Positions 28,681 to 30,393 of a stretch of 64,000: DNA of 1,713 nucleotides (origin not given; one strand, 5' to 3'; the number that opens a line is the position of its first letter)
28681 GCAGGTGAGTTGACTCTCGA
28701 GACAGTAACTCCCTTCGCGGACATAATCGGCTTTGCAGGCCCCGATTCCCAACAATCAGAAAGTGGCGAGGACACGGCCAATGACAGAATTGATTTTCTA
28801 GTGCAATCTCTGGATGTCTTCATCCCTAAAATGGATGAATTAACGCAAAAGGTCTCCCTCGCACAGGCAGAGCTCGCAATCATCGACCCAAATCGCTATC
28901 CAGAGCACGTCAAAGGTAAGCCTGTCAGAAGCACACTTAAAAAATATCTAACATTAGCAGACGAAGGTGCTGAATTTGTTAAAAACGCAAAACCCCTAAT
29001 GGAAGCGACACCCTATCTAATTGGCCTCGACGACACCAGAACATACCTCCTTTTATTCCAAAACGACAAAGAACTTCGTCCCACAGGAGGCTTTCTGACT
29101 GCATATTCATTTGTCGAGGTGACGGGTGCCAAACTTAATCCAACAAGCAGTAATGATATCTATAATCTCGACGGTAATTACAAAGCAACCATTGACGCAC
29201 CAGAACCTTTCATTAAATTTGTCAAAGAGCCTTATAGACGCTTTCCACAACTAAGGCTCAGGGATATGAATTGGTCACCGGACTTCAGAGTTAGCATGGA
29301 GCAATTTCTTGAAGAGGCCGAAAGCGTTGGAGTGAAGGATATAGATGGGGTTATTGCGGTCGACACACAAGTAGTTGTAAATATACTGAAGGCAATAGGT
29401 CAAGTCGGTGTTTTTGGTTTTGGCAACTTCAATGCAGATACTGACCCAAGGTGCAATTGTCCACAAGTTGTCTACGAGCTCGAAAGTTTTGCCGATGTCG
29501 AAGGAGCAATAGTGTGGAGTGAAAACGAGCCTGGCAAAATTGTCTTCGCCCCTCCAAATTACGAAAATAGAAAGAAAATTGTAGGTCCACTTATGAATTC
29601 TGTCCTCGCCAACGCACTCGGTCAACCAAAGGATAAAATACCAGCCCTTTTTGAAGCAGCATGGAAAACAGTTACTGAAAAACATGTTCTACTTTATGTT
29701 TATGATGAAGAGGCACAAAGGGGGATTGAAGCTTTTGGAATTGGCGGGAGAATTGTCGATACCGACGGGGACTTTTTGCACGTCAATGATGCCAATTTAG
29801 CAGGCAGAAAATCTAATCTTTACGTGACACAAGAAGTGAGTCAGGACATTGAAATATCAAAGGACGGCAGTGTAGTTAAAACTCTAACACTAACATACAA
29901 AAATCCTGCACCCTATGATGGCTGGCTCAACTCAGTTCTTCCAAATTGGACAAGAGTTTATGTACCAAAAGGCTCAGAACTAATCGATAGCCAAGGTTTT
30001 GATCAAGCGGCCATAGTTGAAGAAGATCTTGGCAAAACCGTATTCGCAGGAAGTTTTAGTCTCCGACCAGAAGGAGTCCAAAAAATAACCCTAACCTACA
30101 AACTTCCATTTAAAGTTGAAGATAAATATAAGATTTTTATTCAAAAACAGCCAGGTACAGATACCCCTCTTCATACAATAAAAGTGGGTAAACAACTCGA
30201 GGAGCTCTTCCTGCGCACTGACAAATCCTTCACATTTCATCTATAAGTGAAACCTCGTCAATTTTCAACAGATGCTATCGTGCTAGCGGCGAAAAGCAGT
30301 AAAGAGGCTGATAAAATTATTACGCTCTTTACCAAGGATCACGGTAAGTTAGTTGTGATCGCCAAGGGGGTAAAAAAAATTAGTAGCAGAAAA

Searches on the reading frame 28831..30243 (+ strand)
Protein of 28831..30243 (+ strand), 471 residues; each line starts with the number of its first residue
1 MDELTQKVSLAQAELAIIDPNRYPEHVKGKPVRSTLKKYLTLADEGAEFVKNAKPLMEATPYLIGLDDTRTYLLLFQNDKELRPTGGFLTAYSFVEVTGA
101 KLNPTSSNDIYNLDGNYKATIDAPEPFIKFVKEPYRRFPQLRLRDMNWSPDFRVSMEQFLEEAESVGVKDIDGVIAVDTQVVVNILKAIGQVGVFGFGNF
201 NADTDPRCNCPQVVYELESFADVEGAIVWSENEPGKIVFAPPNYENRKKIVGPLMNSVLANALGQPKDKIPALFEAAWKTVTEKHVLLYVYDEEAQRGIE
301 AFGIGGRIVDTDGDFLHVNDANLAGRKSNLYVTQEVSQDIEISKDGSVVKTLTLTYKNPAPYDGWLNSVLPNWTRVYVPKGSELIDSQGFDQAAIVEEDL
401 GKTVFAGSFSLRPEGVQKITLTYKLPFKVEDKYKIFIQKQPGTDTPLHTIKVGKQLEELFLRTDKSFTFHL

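Call 81: search_protein_families(library=pfam, proteins=[window:28831-30243:+], max_evalue=0.00001)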
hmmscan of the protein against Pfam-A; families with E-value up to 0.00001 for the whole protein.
window:28831-30243:+ (471 aa): 1 family
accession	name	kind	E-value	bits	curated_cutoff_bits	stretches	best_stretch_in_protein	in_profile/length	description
PF13196.11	DUF4012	-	1e-20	75.2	28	1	67-194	1-124/144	Protein of unknown function (DUF4012)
